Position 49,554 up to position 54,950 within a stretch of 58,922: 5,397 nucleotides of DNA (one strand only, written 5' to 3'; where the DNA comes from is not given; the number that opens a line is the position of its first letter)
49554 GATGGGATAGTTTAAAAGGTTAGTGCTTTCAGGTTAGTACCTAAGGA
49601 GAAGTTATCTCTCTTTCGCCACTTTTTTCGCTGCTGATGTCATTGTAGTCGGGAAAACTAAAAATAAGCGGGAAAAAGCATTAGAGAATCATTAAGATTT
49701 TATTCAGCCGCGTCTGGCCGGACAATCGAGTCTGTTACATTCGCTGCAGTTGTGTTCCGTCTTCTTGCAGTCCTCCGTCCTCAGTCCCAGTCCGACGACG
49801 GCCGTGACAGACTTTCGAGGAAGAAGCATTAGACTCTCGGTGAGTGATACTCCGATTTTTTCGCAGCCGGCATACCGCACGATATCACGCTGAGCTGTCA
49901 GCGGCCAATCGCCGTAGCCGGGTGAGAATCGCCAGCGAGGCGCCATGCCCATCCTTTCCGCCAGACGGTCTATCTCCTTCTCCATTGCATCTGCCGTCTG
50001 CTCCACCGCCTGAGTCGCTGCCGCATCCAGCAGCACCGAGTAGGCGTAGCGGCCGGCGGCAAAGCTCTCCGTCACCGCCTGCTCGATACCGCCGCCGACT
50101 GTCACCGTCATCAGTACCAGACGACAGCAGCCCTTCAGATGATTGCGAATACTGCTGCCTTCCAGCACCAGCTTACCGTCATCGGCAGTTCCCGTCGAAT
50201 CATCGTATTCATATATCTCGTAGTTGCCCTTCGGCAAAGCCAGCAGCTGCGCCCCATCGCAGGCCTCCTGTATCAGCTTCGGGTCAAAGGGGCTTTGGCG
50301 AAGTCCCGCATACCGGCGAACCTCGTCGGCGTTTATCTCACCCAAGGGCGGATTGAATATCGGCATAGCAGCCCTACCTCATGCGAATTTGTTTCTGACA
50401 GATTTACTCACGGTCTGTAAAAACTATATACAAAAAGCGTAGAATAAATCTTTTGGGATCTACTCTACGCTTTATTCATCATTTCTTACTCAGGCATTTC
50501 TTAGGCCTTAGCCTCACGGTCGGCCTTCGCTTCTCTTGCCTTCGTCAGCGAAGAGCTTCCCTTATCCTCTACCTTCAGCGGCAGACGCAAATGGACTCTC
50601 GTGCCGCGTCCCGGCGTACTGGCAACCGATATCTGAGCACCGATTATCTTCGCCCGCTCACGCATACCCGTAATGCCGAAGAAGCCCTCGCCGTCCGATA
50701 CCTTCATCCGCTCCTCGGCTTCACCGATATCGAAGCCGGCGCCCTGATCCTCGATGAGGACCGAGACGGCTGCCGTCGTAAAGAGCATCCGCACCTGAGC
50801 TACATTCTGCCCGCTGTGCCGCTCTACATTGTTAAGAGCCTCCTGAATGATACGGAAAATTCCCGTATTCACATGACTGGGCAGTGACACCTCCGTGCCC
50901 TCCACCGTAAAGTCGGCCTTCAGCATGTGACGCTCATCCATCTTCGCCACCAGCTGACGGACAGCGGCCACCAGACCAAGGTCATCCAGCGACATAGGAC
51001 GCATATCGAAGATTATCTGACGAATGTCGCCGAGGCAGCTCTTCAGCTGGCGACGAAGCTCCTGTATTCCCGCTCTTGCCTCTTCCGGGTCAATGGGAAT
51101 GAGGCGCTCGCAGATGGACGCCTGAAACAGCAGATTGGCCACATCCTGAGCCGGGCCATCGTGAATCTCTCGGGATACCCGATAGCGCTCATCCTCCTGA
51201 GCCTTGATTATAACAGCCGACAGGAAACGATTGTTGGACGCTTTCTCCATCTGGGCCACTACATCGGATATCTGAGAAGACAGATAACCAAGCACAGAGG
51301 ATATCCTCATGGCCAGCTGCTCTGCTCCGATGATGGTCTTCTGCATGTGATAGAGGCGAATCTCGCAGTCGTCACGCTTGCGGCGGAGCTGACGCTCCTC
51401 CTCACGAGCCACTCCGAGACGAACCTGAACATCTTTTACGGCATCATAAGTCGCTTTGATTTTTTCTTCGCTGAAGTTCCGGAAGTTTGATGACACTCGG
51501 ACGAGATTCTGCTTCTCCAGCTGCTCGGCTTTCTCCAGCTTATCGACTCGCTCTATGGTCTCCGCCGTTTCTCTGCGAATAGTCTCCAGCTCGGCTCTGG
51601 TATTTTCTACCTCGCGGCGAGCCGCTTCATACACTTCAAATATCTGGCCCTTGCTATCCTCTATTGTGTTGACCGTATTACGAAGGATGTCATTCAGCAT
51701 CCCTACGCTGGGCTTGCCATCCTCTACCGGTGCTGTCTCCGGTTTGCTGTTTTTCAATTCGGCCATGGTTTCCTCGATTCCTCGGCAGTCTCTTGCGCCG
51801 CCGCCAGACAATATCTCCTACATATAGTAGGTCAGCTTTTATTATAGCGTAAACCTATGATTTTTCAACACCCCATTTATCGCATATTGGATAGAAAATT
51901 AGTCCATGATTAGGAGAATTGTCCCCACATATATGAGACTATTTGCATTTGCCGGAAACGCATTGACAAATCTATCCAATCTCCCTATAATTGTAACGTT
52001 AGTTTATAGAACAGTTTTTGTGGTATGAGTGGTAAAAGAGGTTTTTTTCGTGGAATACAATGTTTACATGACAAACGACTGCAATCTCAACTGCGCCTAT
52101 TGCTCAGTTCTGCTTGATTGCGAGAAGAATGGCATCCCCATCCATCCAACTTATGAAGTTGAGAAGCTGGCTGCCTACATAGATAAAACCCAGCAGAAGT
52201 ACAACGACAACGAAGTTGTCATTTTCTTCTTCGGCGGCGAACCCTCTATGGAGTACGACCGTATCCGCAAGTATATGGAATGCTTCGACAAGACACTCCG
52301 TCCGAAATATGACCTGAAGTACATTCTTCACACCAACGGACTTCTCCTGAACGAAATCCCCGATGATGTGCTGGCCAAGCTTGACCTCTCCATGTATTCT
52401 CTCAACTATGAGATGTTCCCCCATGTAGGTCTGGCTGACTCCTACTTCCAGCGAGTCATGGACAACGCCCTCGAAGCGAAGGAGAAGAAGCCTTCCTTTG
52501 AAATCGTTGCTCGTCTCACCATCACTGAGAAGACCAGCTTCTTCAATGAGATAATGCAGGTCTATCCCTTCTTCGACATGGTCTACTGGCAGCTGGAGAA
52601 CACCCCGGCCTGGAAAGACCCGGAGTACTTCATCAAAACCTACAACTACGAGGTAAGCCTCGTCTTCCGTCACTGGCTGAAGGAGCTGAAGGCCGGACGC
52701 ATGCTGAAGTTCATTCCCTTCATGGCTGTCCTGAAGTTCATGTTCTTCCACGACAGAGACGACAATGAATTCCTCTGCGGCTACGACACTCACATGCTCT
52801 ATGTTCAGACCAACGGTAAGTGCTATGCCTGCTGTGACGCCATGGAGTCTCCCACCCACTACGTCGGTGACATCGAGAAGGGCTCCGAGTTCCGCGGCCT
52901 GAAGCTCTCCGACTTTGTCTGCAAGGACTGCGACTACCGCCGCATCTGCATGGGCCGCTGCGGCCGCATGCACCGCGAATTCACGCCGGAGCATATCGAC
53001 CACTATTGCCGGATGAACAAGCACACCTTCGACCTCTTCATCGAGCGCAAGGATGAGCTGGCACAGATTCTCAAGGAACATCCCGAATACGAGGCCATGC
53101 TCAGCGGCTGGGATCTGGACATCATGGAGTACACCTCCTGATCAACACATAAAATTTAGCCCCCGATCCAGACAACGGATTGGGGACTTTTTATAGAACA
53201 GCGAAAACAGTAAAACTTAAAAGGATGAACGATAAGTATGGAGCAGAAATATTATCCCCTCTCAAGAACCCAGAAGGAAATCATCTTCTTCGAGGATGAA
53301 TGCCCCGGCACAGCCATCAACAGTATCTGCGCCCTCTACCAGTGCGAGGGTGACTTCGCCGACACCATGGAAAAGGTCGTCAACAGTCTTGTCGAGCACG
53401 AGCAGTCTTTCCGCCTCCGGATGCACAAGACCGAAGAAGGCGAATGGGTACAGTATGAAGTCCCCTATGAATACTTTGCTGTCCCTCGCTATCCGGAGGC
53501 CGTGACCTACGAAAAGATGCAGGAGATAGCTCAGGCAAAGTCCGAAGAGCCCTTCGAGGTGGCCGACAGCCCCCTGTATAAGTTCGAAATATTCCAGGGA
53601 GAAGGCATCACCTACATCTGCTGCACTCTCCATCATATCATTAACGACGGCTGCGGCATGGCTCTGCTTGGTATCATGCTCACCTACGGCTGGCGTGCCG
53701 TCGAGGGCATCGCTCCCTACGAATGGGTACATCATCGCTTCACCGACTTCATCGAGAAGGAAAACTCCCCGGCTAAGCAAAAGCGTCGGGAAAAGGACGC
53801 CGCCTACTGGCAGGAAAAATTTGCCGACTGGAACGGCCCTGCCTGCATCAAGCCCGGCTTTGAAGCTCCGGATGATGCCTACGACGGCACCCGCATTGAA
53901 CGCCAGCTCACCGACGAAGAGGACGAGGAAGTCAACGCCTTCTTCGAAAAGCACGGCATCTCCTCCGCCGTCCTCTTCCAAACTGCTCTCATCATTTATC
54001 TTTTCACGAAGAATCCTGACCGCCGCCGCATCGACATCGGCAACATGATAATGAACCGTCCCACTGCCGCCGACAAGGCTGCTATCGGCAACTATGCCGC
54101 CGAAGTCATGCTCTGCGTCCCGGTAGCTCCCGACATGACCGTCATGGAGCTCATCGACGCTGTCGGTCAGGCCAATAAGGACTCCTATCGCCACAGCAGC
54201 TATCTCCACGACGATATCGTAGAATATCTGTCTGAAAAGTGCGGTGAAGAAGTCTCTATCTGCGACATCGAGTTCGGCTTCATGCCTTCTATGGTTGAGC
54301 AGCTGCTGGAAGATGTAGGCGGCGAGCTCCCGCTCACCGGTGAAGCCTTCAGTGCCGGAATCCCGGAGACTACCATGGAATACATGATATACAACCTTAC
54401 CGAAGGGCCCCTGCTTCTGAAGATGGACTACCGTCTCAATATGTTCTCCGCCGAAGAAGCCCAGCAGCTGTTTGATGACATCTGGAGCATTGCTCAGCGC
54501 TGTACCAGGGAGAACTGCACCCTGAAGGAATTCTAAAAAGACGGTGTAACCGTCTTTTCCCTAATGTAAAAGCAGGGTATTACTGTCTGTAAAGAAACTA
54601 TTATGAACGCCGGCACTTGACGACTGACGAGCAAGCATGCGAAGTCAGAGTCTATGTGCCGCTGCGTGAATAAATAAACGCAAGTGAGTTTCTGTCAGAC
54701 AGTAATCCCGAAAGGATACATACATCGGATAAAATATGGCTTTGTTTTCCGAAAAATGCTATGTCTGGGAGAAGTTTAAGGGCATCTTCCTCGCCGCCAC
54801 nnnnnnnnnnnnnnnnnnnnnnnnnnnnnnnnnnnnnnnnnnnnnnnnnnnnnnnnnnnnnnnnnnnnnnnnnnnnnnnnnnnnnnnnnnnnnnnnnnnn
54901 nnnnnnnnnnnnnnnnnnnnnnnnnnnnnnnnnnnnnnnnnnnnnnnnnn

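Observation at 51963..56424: Radical SAM/SPASM enzyme, free-standing condensation domain and MATE-like exporter, with no visible precursor or carrier protein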

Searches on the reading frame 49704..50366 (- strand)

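Call 3: search_protein_families(library=pfam, proteins=[window:49704-50366:-], max_evalue=0.01)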
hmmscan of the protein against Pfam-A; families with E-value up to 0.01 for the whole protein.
window:49704-50366:- (220 aa): 1 family
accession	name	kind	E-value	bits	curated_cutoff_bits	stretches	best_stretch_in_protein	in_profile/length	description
PF02965.22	Met_synt_B12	-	1.6e-05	24.9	25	1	145-191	198-246/273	Vitamin B12 dependent methionine synthase, activation domain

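Call 4: search_protein_families(library=ncbifam, proteins=[window:49704-50366:-], max_evalue=0.01)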
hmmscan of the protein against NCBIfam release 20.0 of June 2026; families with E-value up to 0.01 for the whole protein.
window:49704-50366:- (220 aa): 1 family
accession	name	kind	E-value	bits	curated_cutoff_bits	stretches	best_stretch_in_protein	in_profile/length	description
TIGR02082.1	metH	equivalog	5.4e-05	21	1010.85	1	145-191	1124-1171/1182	methionine synthase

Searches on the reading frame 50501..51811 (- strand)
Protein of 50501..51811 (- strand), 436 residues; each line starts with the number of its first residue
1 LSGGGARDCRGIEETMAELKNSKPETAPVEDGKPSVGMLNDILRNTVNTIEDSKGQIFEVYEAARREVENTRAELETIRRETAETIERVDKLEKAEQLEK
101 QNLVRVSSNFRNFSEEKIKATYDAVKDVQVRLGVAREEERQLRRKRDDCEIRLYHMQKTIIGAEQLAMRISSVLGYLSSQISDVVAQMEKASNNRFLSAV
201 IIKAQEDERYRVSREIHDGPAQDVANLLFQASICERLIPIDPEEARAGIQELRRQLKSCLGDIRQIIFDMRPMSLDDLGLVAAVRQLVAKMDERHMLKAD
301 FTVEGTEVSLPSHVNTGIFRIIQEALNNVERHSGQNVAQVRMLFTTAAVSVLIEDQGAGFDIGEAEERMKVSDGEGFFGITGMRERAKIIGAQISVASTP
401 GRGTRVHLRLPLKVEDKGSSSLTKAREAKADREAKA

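Call 3: search_protein_families(library=pfam, proteins=[window:50501-51811:-], max_evalue=0.01)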
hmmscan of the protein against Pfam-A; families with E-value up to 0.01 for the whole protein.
window:50501-51811:- (436 aa): 3 families
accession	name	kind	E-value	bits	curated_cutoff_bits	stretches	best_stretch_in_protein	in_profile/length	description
PF05384.16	DegS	-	3.7e-46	156.9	27.6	1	41-197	2-158/159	Sensor protein DegS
PF07730.19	HisKA_3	-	9.3e-16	58.6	24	1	208-274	1-67/68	Histidine kinase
PF02518.31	HATPase_c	-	1.4e-11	45.2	26.4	1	316-413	4-110/111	Histidine kinase-, DNA gyrase B-, and HSP90-like ATPase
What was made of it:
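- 50501..51811 (-): Divergent DegS-like histidine kinase. It is a neighbour whose link to the cassette is unproven. Pfam DegS, HisKA_3 and HATPase_c all match (call 3).
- Checked: The DegS-like kinase at 50501-51811 (-) is confirmed (call 3).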

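Call 4: search_protein_families(library=ncbifam, proteins=[window:50501-51811:-], max_evalue=0.01)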
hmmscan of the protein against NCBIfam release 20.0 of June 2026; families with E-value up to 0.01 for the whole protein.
window:50501-51811:- (436 aa): 14 families
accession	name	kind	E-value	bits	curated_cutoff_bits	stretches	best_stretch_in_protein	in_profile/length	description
NF052443.1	SensHisKinMctS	equivalog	4e-42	144.1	700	1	194-416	236-452/457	two-component system sensor histidine kinase MctS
NF008649.0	PRK11644.1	equivalog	2.7e-32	112.2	408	1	189-412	284-496/499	signal transduction histidine-protein kinase/phosphatase UhpB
NF052531.1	Strep_LiaS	equivalog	3.5e-24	85.7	450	1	168-412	94-327/328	envelope stress sensor histidine kinase LiaS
NF008184.0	PRK10935.1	equivalog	1.2e-20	73.8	553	1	206-415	361-562/565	nitrate/nitrite two-component system sensor histidine kinase NarQ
NF047786.1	his_kin_MadS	equivalog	1.8e-20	73.5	500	1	192-411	214-434/434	MadS family sensor histidine kinase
NF047322.1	HK_morpho_MacS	equivalog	4.7e-19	68.8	300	1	171-411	145-367/367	MacS family sensor histidine kinase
NF007896.0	PRK10600.1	equivalog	2.7e-18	65.9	578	1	207-409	389-582/598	nitrate/nitrite two-component system sensor histidine kinase NarX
TIGR02168.1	SMC_prok_B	equivalog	0.0002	19.2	567.35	1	43-218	733-907/1181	chromosome segregation protein SMC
NF008543.0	PRK11466.1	equivalog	0.00076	17.4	982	1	318-420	562-670/914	TMAO reductase system sensor histidine kinase/response regulator TorS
TIGR02169.1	SMC_prok_A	equivalog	0.0011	16.8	729.4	1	44-216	681-850/1165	chromosome segregation protein SMC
NF008298.1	PRK11086.1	subfamily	0.0015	17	520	1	320-414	430-527/529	DcuS/MalK family sensor histidine kinase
NF040691.1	MtrAB_MtrB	equivalog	0.005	15.9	450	1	288-420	359-500/507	MtrAB system histidine kinase MtrB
TIGR01925.2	spIIAB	equivalog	0.0064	16.4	135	0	321-409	41-133/137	anti-sigma F factor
TIGR02916.1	PEP_his_kin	equivalog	0.0093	14.6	300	0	315-411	581-679/679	XrtA/PEP-CTERM system histidine kinase PrsK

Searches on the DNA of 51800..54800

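Call 39: search_rna_families(source=window, start=51800, end=54800, threshold=evalue, max_evalue=1)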
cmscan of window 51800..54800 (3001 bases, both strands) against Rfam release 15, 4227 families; matches with E-value up to 1: 0.
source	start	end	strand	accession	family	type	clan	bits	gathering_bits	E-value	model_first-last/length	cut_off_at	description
